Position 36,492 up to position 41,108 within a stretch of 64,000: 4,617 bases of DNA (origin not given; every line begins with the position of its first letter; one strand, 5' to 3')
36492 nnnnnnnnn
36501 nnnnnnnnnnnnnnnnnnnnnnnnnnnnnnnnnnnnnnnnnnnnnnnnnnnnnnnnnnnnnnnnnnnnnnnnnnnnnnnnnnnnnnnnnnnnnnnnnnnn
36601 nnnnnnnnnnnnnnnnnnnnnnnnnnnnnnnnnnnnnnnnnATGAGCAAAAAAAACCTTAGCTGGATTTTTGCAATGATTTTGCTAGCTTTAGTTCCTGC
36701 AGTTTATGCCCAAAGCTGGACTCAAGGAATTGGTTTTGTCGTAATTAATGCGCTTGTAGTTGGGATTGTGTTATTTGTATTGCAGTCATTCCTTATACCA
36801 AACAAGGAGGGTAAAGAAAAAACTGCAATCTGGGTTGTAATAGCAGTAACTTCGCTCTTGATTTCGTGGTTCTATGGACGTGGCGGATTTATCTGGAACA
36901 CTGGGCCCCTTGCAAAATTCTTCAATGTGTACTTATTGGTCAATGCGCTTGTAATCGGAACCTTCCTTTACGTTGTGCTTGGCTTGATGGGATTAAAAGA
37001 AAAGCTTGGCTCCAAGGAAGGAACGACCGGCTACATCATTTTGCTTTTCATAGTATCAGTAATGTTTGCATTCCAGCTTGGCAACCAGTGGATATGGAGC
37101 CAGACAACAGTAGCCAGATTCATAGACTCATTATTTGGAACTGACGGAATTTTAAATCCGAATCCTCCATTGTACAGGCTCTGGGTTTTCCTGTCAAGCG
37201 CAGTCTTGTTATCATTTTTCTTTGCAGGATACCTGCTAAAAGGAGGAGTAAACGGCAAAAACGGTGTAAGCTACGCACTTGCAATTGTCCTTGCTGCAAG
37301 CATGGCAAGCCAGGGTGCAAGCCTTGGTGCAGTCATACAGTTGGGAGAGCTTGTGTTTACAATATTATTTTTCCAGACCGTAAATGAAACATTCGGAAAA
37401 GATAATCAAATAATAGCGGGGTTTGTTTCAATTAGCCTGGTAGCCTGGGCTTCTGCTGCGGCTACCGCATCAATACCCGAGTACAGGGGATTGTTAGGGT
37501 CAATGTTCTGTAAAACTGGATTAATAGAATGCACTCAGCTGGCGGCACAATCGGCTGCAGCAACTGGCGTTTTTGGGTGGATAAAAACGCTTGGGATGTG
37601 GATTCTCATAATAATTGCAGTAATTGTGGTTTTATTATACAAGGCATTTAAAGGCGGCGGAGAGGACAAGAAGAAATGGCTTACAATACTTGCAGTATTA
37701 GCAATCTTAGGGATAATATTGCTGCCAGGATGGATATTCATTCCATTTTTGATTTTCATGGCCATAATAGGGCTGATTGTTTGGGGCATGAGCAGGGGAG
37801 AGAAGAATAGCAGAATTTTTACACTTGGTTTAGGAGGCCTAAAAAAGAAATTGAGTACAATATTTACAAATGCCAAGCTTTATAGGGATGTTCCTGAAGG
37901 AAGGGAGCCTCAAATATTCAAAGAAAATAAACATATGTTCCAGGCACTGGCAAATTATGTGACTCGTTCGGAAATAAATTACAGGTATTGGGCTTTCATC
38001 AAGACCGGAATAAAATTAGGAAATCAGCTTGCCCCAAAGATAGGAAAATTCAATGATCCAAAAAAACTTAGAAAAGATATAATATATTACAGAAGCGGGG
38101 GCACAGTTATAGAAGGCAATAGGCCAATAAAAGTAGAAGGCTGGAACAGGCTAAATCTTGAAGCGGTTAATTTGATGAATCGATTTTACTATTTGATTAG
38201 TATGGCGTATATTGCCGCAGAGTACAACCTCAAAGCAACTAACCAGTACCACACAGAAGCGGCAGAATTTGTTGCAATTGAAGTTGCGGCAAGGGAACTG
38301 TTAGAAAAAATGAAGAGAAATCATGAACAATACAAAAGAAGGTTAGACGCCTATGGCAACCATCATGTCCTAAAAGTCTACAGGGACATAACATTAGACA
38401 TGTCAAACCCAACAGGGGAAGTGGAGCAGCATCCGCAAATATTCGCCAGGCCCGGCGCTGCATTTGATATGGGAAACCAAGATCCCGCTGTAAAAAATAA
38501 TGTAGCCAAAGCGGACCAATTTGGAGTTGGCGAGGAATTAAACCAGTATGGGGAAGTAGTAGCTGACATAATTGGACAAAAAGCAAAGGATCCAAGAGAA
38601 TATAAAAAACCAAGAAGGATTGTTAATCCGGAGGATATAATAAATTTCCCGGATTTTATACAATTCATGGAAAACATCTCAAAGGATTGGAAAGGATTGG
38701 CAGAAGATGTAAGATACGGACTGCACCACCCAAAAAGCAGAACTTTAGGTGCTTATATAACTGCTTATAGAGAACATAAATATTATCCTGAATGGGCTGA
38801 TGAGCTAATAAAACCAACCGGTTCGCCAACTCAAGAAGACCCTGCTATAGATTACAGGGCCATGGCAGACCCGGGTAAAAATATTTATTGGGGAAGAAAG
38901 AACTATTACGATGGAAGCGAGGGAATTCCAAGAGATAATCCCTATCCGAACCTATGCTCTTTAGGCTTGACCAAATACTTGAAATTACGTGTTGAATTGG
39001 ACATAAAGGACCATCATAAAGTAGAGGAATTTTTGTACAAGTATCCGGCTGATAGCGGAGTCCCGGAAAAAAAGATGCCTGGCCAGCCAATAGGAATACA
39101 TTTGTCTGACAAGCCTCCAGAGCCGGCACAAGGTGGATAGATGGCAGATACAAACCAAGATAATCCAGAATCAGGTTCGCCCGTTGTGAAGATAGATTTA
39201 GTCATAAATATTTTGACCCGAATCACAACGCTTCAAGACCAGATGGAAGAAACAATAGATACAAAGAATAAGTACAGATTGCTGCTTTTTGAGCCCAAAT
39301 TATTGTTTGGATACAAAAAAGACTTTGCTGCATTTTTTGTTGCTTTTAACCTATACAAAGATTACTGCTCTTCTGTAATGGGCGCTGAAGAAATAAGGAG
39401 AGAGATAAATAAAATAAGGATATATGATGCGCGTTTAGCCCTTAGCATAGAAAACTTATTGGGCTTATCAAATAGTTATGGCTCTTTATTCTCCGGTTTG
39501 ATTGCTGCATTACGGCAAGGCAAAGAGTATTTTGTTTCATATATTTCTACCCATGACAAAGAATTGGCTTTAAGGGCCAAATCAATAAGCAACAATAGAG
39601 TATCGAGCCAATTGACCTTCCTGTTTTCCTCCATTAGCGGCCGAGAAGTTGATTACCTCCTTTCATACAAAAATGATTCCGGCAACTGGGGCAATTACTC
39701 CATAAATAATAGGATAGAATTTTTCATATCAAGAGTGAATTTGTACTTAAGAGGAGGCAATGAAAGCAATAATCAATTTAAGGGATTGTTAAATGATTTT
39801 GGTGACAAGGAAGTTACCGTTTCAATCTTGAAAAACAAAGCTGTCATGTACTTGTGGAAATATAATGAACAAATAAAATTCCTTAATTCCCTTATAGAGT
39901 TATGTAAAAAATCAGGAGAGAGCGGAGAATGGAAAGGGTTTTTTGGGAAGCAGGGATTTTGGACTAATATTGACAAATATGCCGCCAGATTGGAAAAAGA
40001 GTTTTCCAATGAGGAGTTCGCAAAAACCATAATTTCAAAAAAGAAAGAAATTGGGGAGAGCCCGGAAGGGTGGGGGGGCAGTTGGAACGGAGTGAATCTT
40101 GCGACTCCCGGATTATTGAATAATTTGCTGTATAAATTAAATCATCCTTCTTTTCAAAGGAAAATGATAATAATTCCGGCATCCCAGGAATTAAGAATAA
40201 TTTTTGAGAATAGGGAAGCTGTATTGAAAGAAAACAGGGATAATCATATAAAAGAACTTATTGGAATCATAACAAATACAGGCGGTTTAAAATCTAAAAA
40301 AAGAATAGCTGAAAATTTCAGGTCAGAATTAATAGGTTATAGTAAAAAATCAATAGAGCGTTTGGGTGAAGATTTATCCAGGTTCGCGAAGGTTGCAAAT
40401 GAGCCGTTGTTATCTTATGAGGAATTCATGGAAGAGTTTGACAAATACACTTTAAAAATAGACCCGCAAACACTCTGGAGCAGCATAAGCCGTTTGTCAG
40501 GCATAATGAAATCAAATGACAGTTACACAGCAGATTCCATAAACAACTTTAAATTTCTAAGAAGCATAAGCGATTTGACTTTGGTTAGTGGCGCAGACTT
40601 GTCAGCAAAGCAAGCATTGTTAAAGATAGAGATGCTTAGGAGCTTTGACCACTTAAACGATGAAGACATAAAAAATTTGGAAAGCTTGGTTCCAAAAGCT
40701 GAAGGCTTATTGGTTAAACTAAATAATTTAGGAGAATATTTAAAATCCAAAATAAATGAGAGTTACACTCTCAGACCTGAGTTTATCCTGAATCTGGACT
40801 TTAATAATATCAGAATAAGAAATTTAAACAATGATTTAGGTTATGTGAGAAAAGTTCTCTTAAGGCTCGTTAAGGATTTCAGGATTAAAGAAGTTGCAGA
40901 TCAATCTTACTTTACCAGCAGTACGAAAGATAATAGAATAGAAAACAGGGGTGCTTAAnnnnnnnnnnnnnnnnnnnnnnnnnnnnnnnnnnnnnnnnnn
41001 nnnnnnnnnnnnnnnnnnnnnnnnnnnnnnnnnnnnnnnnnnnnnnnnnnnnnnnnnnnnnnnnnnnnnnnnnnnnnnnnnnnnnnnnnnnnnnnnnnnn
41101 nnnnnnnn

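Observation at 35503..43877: Translationally coupled four-gene module: NTPase, 832-aa polytopic membrane protein and two large orphan proteins (605 and 972 aa). Best candidate for an undescribed system.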

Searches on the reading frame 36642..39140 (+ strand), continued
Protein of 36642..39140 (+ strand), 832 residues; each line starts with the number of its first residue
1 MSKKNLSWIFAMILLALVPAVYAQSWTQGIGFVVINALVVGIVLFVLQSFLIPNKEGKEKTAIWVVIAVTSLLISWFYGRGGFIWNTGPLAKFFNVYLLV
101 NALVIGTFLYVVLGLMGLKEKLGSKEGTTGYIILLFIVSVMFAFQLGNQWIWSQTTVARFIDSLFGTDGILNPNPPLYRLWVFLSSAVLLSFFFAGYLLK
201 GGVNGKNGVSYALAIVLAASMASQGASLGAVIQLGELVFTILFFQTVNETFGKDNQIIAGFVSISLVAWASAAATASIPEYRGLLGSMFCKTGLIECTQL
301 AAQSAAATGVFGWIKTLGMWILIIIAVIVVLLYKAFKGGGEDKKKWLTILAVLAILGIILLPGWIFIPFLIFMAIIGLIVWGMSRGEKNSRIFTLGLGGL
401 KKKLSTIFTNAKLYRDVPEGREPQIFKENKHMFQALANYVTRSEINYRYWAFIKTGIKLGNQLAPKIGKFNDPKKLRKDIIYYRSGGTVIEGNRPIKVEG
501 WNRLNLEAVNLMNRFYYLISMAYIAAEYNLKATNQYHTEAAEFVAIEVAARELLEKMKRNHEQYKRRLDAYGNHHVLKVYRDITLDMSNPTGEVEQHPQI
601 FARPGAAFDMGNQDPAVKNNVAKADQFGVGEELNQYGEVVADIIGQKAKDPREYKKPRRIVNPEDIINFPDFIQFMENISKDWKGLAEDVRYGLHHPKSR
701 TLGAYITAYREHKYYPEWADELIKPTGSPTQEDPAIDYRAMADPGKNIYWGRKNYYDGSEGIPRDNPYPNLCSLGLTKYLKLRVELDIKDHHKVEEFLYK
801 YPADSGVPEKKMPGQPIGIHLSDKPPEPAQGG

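Call 89: search_protein_families(library=pfam, proteins=[L005:6827-7654:-, L005:5831-6691:-], max_evalue=1)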
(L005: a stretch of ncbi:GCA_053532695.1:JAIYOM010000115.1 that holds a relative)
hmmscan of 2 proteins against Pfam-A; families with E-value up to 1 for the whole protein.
L005:6827-7654:- (275 aa): 1 family
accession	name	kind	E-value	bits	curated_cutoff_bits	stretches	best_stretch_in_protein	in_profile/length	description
PF04117.17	Mpv17_PMP22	-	1.3e-08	35.2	27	1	149-207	2-60/62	Mpv17 / PMP22 family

L005:5831-6691:- (286 aa): 2 families
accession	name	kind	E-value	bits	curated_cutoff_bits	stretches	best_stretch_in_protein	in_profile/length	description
PF04117.17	Mpv17_PMP22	-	0.0025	18.2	27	1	160-195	6-41/62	Mpv17 / PMP22 family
PF07890.17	Rrp15p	-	0.087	13.5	27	1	75-119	57-102/140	Rrp15p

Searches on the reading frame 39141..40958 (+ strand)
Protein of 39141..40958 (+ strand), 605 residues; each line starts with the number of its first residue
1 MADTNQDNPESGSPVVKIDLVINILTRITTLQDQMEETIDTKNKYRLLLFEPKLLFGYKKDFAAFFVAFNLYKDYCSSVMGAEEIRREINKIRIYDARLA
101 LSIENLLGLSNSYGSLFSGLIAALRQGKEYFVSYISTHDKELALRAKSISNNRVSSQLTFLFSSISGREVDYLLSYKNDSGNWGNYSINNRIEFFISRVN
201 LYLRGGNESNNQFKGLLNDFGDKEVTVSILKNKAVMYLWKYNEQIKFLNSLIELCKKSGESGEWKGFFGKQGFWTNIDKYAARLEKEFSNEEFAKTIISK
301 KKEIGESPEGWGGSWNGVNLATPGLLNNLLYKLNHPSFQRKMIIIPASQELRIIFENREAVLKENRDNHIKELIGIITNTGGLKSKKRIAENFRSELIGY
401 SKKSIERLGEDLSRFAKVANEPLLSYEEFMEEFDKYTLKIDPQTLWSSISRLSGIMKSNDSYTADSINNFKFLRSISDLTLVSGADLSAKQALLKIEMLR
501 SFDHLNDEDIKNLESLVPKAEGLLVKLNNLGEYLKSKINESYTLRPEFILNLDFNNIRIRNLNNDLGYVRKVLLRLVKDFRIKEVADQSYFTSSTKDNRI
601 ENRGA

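Call 5: search_protein_families(library=pfam, proteins=[window:39141-40958:+], max_evalue=1)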
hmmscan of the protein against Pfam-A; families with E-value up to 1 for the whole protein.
window:39141-40958:+ (605 aa): 1 family
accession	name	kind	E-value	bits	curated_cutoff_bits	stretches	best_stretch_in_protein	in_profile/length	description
PF09023.15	Staphostatin_B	-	0.13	12.8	25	0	202-247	40-85/105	Staphostatin B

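Call 6: search_protein_families(library=padloc, proteins=[window:39141-40958:+], max_evalue=1)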
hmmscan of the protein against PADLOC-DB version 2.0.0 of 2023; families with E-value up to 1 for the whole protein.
window:39141-40958:+ (605 aa): 0 families

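Call 7: search_protein_families(library=ncbifam, proteins=[window:39141-40958:+], max_evalue=1)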
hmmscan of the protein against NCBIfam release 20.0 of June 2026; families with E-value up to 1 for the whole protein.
window:39141-40958:+ (605 aa): 0 families

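Call 40: search_protein_families(library=phrogs, proteins=[window:39141-40958:+], max_evalue=0.1)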
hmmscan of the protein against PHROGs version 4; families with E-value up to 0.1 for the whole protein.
window:39141-40958:+ (605 aa): 0 families

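Call 76: search_protein_families(library=pfam, alignment_id=A3, max_evalue=0.05)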
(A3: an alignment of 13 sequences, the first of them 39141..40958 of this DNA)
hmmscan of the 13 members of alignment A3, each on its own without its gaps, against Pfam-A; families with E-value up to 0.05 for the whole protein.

A. member 1, window:39141-40958:+ (605 aa): 0 families

B. families by the number of members that match (of 13 scanned): 5 families
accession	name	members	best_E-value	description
PF02438.21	Adeno_100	1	0.0022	Late 100kD protein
PF22928.2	INTS1_R4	1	0.017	Integrator complex subunit 1, R4 domain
PF11314.13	DUF3117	1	0.021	Protein of unknown function (DUF3117)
PF21552.3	TFC3_eWH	1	0.042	Transcription factor tau 138 kDa subunit, extended winged helix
PF21097.3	SR_plectin_7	1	0.044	Spectrin repeat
